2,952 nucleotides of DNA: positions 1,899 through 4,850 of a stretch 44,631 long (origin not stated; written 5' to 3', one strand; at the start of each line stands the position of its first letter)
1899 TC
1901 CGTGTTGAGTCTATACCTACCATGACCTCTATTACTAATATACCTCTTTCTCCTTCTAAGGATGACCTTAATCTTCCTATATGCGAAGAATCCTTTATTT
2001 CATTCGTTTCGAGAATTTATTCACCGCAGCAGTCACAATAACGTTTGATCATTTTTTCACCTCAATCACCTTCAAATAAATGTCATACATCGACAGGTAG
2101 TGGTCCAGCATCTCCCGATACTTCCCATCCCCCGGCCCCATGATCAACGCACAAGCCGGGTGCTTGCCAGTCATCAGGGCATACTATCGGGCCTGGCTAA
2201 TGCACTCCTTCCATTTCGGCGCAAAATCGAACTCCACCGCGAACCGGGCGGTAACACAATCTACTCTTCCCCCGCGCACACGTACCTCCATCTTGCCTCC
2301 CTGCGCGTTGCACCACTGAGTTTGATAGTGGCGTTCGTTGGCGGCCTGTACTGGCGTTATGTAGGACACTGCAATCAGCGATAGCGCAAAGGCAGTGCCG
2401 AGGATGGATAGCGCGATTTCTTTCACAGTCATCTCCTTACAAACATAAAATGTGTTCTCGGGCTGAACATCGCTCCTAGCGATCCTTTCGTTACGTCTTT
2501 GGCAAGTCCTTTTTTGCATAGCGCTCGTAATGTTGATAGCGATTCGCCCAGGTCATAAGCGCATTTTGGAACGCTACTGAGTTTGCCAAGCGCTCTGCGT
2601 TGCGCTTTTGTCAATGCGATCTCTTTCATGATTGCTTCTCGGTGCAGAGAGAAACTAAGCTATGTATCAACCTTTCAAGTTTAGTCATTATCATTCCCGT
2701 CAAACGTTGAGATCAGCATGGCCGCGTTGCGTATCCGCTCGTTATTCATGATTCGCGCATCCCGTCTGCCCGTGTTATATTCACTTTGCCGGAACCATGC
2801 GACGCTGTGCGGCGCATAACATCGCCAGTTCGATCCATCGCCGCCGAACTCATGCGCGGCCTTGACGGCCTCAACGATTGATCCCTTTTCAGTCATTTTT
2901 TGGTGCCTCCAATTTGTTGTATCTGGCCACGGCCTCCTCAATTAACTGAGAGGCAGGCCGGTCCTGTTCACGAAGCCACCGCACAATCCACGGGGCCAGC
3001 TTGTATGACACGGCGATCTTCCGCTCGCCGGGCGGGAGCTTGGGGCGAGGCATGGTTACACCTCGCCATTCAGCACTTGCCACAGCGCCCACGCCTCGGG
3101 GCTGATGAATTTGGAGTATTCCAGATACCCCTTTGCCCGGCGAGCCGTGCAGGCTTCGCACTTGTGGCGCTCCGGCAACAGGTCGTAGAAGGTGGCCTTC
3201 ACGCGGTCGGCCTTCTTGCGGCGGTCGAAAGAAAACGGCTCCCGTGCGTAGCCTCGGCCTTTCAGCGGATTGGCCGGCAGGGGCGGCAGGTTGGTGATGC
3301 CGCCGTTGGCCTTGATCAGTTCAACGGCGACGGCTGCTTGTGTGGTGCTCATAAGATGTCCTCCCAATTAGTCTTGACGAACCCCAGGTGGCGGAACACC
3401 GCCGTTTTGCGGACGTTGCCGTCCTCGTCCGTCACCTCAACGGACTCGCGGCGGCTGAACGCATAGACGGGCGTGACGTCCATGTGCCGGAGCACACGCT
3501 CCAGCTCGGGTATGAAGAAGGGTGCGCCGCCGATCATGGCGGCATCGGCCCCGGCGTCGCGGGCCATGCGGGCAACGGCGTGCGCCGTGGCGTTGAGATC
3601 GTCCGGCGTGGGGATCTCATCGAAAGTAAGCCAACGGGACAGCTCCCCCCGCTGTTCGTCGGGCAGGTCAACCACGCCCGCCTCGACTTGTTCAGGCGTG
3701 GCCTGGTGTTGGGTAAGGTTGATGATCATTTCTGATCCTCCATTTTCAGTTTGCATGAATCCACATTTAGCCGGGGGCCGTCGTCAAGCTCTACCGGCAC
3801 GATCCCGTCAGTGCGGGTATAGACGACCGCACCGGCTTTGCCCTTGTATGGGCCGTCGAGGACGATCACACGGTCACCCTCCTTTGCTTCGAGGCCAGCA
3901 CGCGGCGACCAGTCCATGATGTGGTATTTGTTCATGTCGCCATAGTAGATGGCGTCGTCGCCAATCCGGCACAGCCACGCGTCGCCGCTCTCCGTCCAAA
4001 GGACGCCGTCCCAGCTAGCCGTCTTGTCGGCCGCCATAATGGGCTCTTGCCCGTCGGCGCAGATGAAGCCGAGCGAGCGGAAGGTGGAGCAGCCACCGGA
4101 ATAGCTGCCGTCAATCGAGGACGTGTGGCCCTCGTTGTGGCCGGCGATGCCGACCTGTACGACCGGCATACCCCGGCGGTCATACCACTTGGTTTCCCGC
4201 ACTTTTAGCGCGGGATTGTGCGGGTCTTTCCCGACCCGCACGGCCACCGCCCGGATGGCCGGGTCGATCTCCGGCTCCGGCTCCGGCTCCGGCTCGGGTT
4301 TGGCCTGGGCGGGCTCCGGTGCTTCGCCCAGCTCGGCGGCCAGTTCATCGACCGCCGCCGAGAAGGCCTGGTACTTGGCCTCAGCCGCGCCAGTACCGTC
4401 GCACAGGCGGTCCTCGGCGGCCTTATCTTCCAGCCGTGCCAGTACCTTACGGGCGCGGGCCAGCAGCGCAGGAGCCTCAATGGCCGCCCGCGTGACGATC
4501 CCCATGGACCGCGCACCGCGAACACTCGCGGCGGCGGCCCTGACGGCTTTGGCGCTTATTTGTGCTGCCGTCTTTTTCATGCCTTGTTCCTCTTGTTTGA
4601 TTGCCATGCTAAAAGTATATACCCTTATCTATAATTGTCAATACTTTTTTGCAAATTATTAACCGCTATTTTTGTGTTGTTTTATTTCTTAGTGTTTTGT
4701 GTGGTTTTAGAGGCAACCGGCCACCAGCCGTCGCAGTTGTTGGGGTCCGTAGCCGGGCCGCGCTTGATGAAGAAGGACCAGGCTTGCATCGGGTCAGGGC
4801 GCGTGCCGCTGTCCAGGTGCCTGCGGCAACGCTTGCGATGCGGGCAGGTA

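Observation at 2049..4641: GC-rich seven-gene cassette with its own near-consensus promoter at the distal end of the early-left operon (second copy 39241-41833)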

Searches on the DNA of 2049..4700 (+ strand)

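Call 3: search_dna_similar(query=window:2049-4700:+, collection=phages, mode=near, max_rows=30)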
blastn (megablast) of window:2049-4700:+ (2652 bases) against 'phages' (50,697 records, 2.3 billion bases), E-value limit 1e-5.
No match.

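Call 9: search_dna_similar(query=window:2049-4700:+, collection=ecoli_genomes, mode=near, max_rows=20)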
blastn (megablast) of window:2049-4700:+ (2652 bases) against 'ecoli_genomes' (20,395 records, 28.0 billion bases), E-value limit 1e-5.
No match.

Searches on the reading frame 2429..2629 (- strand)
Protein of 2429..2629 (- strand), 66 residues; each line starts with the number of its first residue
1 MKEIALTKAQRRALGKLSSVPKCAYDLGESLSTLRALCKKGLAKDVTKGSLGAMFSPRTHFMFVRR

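Call 11: search_protein_families(library=pfam, max_evalue=0.1, proteins=[window:2429-2629:-])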
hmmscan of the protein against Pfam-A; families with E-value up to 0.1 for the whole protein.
window:2429-2629:- (66 aa): 0 families

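Call 12: search_protein_families(library=phrogs, max_evalue=0.1, proteins=[window:2429-2629:-])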
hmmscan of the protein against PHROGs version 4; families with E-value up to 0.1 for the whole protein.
window:2429-2629:- (66 aa): 0 families

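Call 26: search_protein_families(library=ncbifam, max_evalue=1, proteins=[window:2432-2629:-])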
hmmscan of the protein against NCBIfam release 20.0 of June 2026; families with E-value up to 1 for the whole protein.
window:2432-2629:- (66 aa): 0 families

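Call 27: search_protein_families(library=padloc, max_evalue=1, proteins=[window:2432-2629:-])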
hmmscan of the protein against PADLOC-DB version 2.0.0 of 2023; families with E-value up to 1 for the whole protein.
window:2432-2629:- (66 aa): 0 families

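Call 45: search_protein_families(library=pfam, max_evalue=10, proteins=[window:2432-2629:-])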
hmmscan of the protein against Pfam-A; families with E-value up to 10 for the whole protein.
window:2432-2629:- (66 aa): 0 families

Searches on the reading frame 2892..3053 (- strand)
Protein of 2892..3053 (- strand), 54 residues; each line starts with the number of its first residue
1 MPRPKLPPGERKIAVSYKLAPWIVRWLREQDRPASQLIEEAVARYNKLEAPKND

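Call 26: search_protein_families(library=ncbifam, max_evalue=1, proteins=[window:2892-3053:-])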
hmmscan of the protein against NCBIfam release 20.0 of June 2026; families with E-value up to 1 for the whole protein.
window:2892-3053:- (54 aa): 0 families

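Call 27: search_protein_families(library=padloc, max_evalue=1, proteins=[window:2892-3053:-])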
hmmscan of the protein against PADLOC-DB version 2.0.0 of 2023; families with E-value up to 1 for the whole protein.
window:2892-3053:- (54 aa): 0 families

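Call 45: search_protein_families(library=pfam, max_evalue=10, proteins=[window:2892-3053:-])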
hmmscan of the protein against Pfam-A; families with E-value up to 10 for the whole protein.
window:2892-3053:- (54 aa): 0 families

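Call 47: find_homologous_proteins(query=window:2892-3053:-, max_evalue=0.01)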
Query window:2892-3053:- (54 aa): 1 proteins with E <= 0.01 among 1 candidates.
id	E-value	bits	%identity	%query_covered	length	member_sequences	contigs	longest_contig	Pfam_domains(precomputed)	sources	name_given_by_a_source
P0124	2.8e-25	104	92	98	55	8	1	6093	-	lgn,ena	-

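Call 48: find_encoding_contigs(protein=P0124, flank=10000)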
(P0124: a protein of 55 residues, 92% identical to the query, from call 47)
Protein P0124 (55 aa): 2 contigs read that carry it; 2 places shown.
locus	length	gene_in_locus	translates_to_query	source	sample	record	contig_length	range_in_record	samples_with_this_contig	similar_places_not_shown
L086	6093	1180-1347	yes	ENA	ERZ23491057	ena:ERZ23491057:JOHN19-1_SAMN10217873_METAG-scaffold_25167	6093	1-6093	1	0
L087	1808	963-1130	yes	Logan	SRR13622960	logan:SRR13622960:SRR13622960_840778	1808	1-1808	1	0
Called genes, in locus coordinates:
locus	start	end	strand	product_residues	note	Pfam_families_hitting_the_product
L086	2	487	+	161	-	?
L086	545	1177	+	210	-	-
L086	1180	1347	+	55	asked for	-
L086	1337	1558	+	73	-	-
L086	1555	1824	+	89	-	-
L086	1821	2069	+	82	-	-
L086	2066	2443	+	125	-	-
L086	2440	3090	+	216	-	-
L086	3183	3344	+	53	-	-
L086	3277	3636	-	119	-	-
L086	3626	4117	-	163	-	-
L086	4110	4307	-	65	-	-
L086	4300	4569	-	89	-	-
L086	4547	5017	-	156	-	PF01510:Amidase_2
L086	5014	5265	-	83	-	-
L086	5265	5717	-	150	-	-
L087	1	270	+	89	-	?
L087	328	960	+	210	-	-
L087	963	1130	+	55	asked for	-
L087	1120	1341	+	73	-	-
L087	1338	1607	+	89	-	-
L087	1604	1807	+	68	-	?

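Call 80: search_protein_families(library=phrogs, max_evalue=0.001, proteins=[L086:545-1177:+])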
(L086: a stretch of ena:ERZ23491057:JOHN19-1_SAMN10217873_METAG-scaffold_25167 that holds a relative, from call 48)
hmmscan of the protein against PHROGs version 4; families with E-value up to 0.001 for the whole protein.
L086:545-1177:+ (210 aa): 0 families

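Call 98: search_solved_structures(query=window:2892-3053:-, max_evalue=10, show_alignments=3)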
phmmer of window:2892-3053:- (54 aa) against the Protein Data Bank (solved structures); distinct sequences matched with E-value up to 10: 4.
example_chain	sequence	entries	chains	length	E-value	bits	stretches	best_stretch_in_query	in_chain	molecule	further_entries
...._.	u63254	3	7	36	0.75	13.6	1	23-48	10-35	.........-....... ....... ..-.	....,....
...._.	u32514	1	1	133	0.83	13.4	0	12-46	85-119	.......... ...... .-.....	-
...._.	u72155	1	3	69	1.1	13.1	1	23-49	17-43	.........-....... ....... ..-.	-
5d7g_B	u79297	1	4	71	1.1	13.1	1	23-49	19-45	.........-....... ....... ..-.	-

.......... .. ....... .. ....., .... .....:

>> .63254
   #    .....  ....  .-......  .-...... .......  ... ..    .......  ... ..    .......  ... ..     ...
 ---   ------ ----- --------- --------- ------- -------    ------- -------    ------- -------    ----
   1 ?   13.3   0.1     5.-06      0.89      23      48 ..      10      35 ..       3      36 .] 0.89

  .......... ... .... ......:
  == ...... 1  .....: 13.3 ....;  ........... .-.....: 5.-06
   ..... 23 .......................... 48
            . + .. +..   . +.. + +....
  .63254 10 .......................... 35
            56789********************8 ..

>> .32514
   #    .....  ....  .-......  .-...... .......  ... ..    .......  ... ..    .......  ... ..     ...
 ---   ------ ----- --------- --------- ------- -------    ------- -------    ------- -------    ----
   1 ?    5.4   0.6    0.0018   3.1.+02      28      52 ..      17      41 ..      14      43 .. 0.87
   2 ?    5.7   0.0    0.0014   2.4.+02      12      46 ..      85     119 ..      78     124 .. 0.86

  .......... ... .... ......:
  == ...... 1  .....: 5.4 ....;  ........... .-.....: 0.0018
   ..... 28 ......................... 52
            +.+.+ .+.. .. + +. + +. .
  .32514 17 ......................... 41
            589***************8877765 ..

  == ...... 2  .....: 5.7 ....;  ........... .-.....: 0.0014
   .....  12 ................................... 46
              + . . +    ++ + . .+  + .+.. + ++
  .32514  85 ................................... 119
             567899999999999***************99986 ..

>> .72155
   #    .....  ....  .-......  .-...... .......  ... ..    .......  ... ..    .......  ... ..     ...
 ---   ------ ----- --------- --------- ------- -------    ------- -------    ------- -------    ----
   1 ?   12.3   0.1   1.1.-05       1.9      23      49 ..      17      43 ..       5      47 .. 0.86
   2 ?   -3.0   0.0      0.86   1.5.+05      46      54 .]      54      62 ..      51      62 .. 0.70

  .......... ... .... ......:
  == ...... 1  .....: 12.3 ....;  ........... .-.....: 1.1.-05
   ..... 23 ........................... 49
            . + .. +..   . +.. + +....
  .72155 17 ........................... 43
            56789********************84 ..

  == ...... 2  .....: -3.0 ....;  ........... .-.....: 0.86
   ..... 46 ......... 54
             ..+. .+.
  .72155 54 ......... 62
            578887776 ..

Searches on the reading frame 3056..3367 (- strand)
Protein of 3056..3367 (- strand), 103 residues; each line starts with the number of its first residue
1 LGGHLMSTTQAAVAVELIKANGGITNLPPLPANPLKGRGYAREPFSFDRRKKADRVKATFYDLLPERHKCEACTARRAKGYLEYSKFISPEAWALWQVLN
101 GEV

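Call 11: search_protein_families(library=pfam, max_evalue=0.1, proteins=[window:3056-3367:-])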
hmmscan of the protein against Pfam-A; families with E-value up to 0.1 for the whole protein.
window:3056-3367:- (103 aa): 0 families

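Call 12: search_protein_families(library=phrogs, max_evalue=0.1, proteins=[window:3056-3367:-])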
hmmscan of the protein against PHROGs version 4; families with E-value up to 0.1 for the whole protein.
window:3056-3367:- (103 aa): 0 families

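Call 26: search_protein_families(library=ncbifam, max_evalue=1, proteins=[window:3059-3352:-])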
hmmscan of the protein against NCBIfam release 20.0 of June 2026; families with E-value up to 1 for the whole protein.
window:3059-3352:- (98 aa): 0 families

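Call 27: search_protein_families(library=padloc, max_evalue=1, proteins=[window:3059-3352:-])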
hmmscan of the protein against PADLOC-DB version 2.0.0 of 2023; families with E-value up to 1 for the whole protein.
window:3059-3352:- (98 aa): 0 families

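Call 45: search_protein_families(library=pfam, max_evalue=10, proteins=[window:3059-3352:-])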
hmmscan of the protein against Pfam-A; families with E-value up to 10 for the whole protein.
window:3059-3352:- (98 aa): 1 family
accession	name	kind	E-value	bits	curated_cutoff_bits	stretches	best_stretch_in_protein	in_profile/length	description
PF01798.23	Nop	-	0.18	11.7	25.4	1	7-42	125-160/228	snoRNA binding domain, fibrillarin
